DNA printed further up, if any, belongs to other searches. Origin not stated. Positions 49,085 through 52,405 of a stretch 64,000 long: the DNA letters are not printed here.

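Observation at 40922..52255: Truncated Dot/Icm region II (icmN to icmB) lacking icmT-icmO, with duplicated full-length DotI paralogs and a half-size DotG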

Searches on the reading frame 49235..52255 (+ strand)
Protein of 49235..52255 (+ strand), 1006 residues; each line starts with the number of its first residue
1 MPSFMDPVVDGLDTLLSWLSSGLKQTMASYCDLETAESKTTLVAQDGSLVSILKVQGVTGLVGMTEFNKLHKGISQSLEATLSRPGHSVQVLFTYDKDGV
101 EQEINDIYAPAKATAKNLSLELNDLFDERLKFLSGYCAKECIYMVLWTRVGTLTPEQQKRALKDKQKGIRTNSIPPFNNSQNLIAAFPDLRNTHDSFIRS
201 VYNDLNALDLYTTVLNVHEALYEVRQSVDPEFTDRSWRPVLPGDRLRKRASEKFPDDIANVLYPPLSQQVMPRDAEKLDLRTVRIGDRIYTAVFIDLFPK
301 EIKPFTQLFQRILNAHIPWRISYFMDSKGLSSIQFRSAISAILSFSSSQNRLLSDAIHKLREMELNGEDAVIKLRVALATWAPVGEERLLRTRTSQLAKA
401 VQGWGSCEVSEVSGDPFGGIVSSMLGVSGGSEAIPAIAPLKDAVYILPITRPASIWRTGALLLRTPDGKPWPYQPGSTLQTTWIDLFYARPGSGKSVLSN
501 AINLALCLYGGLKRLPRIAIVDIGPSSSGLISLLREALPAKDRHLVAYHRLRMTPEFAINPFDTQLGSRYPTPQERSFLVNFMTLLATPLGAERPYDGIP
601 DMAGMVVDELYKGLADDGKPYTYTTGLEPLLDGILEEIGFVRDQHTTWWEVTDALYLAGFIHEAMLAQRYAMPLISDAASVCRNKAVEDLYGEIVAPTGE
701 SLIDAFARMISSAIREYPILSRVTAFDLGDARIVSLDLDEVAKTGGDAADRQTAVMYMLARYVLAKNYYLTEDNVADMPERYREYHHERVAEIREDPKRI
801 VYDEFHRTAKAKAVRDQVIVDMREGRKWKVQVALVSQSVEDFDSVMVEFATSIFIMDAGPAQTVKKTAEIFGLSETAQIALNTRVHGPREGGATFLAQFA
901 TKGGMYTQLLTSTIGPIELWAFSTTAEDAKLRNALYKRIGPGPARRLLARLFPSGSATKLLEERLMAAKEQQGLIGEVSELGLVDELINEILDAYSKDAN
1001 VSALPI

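Call 6: search_protein_families(library=ncbifam, proteins=[window:49235-52255:+], max_evalue=0.001)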
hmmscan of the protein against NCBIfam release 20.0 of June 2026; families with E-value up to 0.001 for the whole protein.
window:49235-52255:+ (1006 aa): 0 families

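Call 7: search_protein_families(library=pfam, proteins=[window:49235-52255:+], max_evalue=0.001)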
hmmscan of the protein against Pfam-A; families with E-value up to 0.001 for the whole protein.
window:49235-52255:+ (1006 aa): 0 families

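Call 9: search_solved_structures(query=window:49235-52255:+, max_evalue=0.01)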
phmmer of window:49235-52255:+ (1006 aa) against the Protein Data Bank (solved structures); distinct sequences matched with E-value up to 0.01: 0.

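Call 12: find_homologous_proteins(query=window:49235-52255:+, max_evalue=1e-10)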
Query window:49235-52255:+ (1006 aa): 2161 proteins with E <= 1e-10 among 8000 candidates; the best 120 are listed.
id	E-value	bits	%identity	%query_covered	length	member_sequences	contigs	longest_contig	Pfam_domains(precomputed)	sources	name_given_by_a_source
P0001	0.0e+0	2272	100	100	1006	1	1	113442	-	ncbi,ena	-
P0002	0.0e+0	1794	76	100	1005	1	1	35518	-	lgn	-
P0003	0.0e+0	1766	76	100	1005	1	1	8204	-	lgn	-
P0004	0.0e+0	1765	75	100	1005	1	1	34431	-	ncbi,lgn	-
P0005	0.0e+0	1756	75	100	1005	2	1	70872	-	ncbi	-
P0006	0.0e+0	1754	75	100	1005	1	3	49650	-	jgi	-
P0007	0.0e+0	1752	73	100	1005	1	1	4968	-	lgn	-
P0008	0.0e+0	1751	74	100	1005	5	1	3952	-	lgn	-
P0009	0.0e+0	1746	75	100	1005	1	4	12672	-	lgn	-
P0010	0.0e+0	1742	75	100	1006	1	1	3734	-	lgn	-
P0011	0.0e+0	1740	74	100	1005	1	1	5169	-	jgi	-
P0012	0.0e+0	1738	74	100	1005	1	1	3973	-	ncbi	-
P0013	0.0e+0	1732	73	100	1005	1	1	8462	-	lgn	-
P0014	0.0e+0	1731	73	100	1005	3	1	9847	-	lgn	-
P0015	0.0e+0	1728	74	99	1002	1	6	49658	-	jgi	jgi:intracellular multiplication protein IcmB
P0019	0.0e+0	1708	72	100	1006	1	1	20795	-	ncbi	-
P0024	0.0e+0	1690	72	100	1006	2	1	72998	-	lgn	-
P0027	0.0e+0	1689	72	100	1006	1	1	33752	-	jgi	jgi:intracellular multiplication protein IcmB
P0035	0.0e+0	1645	70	100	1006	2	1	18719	-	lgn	-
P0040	0.0e+0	1613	68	100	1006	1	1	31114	-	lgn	-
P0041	0.0e+0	1613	68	100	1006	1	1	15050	-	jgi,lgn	-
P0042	0.0e+0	1612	68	100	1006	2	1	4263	-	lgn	-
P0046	0.0e+0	1609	67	100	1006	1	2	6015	-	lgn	-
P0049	0.0e+0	1606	67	100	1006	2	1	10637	-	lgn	-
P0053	0.0e+0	1602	68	100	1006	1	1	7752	-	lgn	-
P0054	0.0e+0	1602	68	100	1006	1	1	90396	-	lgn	-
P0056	0.0e+0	1602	68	100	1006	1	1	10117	-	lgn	-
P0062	0.0e+0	1596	66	100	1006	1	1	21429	-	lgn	-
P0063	0.0e+0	1596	68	100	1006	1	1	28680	-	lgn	-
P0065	0.0e+0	1595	68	100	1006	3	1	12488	-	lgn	-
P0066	0.0e+0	1594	68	100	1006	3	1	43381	-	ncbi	-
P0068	0.0e+0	1592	67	100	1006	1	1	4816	-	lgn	-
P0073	0.0e+0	1591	67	100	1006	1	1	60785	-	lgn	-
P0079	0.0e+0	1590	68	100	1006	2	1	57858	-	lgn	-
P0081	0.0e+0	1590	68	100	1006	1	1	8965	-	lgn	-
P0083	0.0e+0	1590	67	100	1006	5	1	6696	-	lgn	-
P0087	0.0e+0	1589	67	100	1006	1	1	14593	-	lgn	-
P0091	0.0e+0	1588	67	100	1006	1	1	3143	-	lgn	-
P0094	0.0e+0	1588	67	100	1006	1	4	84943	-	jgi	jgi:intracellular multiplication protein IcmB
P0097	0.0e+0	1587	67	100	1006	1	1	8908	-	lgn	-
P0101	0.0e+0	1587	67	100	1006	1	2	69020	-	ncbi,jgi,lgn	-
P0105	0.0e+0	1587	67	100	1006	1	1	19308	-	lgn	-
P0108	0.0e+0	1586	67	100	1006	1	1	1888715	-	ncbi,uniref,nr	ncbi:type IV secretion protein IcmB [Rickettsiella endosymbiont of Dermanyssus gallinae]|uniref:type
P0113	0.0e+0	1585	67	100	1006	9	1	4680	-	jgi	jgi:intracellular multiplication protein IcmB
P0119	0.0e+0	1584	66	100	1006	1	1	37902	-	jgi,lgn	-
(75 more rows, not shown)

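Call 13: find_related_loci(query=window:49235-52255:+, collection=genome_contigs, flank=10000)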
Query window:49235-52255:+ (1006 aa) in genome_contigs; peptide patterns used: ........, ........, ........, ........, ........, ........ (x = any residue, [..] = any of these).
75 stretches matched a pattern; 34 encode a relative of the query (tblastn E <= 1e-3); 34 distinct loci.
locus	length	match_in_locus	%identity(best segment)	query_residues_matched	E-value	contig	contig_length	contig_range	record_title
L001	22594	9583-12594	75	3-1006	0e+0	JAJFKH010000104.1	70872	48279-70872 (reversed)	MAG: Gammaproteobacteria bacterium isolate OFTM143 OFTM143_103, whole genome shotgun sequence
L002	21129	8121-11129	75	3-1005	0e+0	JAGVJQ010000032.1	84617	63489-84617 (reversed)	MAG: Gammaproteobacteria bacterium isolate SW_14 c_000000123533, whole genome shotgun sequence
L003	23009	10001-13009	75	3-1005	0e+0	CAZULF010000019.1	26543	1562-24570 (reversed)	MAG TPA_asm: uncultured Legionellales bacterium isolate SRP199154_co2_51 genome assembly, contig: NODE_1060_length_26543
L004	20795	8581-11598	72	1-1006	0e+0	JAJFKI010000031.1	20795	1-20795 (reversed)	MAG: Gammaproteobacteria bacterium isolate OFTM187 OFTM187_30, whole genome shotgun sequence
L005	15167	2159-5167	72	3-1005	0e+0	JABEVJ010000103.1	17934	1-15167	MAG: Legionellales bacterium isolate MAG 29 k99_641148, whole genome shotgun sequence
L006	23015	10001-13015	67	1-1005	0e+0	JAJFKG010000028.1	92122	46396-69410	MAG: Gammaproteobacteria bacterium isolate OFTM122 OFTM122_27, whole genome shotgun sequence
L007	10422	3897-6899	67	4-1004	0e+0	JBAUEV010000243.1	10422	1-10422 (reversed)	MAG: Gammaproteobacteria bacterium isolate MFD13042_ilm_asm_bin13 k127_301403, whole genome shotgun sequence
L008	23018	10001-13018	66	1-1006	0e+0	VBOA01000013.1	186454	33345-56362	MAG: Gammaproteobacteria bacterium isolate GP_35 14_0903_02_30cm_scaffold_443, whole genome shotgun sequence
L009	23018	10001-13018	67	1-1006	0e+0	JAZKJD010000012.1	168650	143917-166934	MAG: Pseudomonadota bacterium isolate ADI_DC_SW_02_SPN_11032020-bin085_1 DCSW02SPN_B085_1_000000000012, whole genome sho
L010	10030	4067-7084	65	1-1005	0e+0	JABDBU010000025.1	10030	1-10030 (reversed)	MAG: Gammaproteobacteria bacterium isolate BWMinControl_Nextera85_MAG6 3300020783.a:Ga0207061_1275, whole genome shotgun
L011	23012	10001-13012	64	1-1004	0e+0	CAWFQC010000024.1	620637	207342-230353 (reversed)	MAG: uncultured Gammaproteobacteria bacterium isolate MFD01633.bin.2.38 genome assembly, contig: contig_26737, whole gen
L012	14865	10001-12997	62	1-997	0e+0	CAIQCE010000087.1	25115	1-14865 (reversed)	MAG: uncultured Gammaproteobacteria bacterium isolate AlinenLipids_bin-6487 genome assembly, contig: bin-6487:087/362, w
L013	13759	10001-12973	63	11-1000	0e+0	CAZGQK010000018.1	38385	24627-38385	MAG TPA_asm: uncultured Legionellales bacterium isolate SRP092902_co1_159 genome assembly, contig: NODE_1164_length_3838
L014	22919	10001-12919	64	23-995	0e+0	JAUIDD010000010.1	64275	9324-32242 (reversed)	MAG: Gammaproteobacteria bacterium isolate 7_bin.57 NODE_717_length_64275_cov_1.482338, whole genome shotgun sequence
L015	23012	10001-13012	72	3-1004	0e+0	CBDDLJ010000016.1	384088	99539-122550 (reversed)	MAG: Gammaproteobacteria bacterium isolate c54fd516-0c0a-4de8-8116-9040f9c1e1e9 genome assembly, contig: contig_16, whol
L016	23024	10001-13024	63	1-1004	0e+0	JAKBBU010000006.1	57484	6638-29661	MAG: Proteobacteria bacterium isolate ZJ4.bin51 NODE_522_length_57484_cov_2.214045, whole genome shotgun sequence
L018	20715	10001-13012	64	1-1004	0e+0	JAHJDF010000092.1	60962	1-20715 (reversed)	MAG: Gammaproteobacteria bacterium isolate Modern_marine.mb.36 Modern_marine.mb.36_k141_2393168, whole genome shotgun se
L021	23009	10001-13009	72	3-1005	0e+0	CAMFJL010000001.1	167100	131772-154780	MAG: uncultured Legionellales bacterium isolate SRR12456173_bin.9_metaWRAP_v1.3_MAG genome assembly, contig: ERZ12289974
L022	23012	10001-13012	68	1-1004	0e+0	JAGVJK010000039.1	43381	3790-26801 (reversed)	MAG: Gammaproteobacteria bacterium isolate SW_25 c_000000134963, whole genome shotgun sequence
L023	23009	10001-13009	65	1-1004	0e+0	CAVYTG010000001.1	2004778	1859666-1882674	MAG: uncultured Gammaproteobacteria bacterium isolate MFD01721.bin.1.268 genome assembly, contig: contig_1331, whole gen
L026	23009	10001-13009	75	3-1005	0e+0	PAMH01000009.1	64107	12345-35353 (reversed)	MAG: Legionellales bacterium isolate SAT3 239945, whole genome shotgun sequence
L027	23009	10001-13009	59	4-1006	0e+0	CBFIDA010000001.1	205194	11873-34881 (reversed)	MAG: Candidatus Comchoanobacterales bacterium isolate Co_bin_676_strict genome assembly, contig: Co_bin_676_strict_c1, w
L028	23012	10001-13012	63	1-1004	0e+0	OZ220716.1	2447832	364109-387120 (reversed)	MAG: Gammaproteobacteria bacterium isolate b3043001-5c58-43f5-962b-9d29887e7cc6 genome assembly, chromosome: 1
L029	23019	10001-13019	76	1-1005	0e+0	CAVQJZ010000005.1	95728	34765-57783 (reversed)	MAG: uncultured proteobacterium isolate MFD02832.bin.3.194 genome assembly, contig: contig_41134, whole genome shotgun s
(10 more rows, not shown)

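Call 15: find_encoding_contigs(protein=P0001, flank=10000, max_places=3)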
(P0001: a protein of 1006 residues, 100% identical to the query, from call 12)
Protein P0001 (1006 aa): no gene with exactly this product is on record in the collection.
